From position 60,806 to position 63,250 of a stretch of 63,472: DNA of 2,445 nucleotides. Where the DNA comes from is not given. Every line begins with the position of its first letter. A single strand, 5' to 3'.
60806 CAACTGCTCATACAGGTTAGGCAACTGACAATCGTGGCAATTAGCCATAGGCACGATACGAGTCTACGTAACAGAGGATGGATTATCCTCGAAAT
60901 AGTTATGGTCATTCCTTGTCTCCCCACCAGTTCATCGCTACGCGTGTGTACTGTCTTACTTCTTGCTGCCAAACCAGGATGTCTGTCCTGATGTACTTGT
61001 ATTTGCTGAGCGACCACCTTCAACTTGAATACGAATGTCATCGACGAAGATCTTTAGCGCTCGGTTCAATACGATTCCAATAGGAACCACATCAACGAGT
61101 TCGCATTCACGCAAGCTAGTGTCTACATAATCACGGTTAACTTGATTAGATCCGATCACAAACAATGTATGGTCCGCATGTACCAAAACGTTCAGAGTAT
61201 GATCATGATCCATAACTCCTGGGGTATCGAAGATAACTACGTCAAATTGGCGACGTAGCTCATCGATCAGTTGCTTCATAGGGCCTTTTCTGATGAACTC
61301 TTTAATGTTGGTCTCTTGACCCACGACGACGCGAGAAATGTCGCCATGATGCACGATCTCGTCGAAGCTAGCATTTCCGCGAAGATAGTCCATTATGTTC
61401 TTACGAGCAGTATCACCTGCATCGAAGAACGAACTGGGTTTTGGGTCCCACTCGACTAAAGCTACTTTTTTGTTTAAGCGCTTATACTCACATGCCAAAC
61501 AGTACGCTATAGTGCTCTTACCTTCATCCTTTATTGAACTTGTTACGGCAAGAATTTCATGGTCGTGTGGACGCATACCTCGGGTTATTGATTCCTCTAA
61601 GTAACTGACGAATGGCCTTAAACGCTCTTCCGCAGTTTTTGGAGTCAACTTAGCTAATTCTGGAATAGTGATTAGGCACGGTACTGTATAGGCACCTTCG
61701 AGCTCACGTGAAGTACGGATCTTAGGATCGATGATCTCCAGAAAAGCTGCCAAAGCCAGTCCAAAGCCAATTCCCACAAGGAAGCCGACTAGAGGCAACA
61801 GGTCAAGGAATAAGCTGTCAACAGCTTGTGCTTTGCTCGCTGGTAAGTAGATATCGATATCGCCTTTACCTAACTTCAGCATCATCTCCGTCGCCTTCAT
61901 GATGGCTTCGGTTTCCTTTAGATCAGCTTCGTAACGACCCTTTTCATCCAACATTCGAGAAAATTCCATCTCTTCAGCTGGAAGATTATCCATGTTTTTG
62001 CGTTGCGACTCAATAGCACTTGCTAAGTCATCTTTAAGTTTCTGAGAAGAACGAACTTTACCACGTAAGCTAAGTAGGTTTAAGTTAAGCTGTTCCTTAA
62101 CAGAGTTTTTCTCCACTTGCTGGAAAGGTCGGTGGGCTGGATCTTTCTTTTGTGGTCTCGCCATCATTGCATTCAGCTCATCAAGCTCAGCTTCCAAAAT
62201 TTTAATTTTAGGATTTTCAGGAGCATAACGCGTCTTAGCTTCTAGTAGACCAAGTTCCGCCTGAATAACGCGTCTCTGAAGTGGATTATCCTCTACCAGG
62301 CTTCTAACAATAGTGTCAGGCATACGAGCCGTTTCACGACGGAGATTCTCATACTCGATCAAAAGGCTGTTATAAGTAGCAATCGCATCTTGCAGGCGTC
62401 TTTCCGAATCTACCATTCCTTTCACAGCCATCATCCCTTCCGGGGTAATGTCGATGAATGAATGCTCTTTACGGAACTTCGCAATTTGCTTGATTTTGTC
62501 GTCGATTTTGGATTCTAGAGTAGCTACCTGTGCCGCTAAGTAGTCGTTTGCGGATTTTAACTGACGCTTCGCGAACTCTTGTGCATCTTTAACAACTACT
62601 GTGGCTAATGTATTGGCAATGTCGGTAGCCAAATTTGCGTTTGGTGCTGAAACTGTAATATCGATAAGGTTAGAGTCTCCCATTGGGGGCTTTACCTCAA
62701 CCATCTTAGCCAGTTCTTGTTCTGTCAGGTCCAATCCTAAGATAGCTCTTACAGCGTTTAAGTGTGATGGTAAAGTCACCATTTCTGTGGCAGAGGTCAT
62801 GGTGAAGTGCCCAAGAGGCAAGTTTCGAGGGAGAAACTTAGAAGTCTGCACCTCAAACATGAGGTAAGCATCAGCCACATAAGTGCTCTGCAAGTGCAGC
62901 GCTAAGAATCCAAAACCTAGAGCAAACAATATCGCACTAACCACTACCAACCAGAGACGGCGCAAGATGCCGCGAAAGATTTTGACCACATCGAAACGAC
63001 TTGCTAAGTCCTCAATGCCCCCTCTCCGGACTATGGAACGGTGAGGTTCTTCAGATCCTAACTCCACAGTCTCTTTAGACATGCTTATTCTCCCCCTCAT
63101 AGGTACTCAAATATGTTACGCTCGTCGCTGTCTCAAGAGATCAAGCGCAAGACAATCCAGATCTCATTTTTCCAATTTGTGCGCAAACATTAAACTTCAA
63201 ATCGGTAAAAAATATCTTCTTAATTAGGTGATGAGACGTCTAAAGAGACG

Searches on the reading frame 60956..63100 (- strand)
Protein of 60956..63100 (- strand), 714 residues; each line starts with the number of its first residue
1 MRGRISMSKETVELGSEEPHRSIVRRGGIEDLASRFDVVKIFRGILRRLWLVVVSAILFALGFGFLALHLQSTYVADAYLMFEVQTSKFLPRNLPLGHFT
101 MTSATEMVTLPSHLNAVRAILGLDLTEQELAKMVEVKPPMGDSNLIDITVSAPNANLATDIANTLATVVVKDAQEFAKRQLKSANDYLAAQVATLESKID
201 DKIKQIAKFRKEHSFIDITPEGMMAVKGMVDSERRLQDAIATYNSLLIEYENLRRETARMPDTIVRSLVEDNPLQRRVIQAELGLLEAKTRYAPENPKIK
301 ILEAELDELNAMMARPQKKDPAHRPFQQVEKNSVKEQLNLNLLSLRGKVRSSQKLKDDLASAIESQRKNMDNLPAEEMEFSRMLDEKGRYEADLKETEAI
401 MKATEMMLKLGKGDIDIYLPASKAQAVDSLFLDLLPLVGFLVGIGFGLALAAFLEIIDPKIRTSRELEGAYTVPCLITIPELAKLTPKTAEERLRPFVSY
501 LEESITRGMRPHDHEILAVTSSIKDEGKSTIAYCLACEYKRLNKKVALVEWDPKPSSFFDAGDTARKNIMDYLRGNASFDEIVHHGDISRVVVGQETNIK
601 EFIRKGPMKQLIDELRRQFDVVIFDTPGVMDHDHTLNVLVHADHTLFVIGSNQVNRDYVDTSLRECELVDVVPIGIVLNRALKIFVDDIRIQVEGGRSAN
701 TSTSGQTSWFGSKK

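Call 14: search_protein_families(library=ncbifam, proteins=[window:60956-63100:-], max_evalue=0.00001)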
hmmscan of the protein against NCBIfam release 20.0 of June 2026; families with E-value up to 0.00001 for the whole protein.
window:60956-63100:- (714 aa): 12 families
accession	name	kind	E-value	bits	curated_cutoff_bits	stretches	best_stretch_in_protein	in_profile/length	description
TIGR03007.1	pepcterm_ChnLen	equivalog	4.8e-28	97.6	278.85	1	129-489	108-470/498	XrtA system polysaccharide chain length determinant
TIGR01007.1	eps_fam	subfamily_domain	2.6e-16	59.8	108.05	1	513-680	16-189/204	polysaccharide biosynthesis tyrosine autokinase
TIGR01006.1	polys_exp_MPA1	subfamily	1.5e-14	54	296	1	36-175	8-150/226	CspC family polysaccharide chain length determinant protein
TIGR03017.1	EpsF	equivalog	1e-12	47.5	422.75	1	129-479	118-443/444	chain length determinant protein EpsF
TIGR03018.1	pepcterm_TyrKin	hypoth_equivalog_domain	1.6e-12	47.2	230.65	1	510-679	31-207/207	XrtA-associated tyrosine autokinase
NF007350.0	PRK09841.1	equivalog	3.3e-11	42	1248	1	501-683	518-705/726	tyrosine-protein kinase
TIGR03029.1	EpsG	equivalog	2.1e-10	40.2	313.8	1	511-658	100-252/274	chain length determinant protein tyrosine kinase EpsG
TIGR01005.1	eps_transp_fam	subfamily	1.1e-09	37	411.7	1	487-680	522-717/754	exopolysaccharide transport protein family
NF008568.0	PRK11519.1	equivalog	8e-09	34.2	1068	0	508-683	520-700/720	tyrosine-protein kinase Wzc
NF041546.1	ParA_partition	equivalog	9.6e-07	28.5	180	0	527-557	12-42/203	ParA family partition ATPase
TIGR01968.1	minD_bact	equivalog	1.6e-06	27.6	212.9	0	515-649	2-141/261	septum site-determining protein MinD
TIGR03815.1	CpaE_hom_Actino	equivalog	4.8e-06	25.9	154.45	0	508-649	105-252/340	septum site-determining protein Ssd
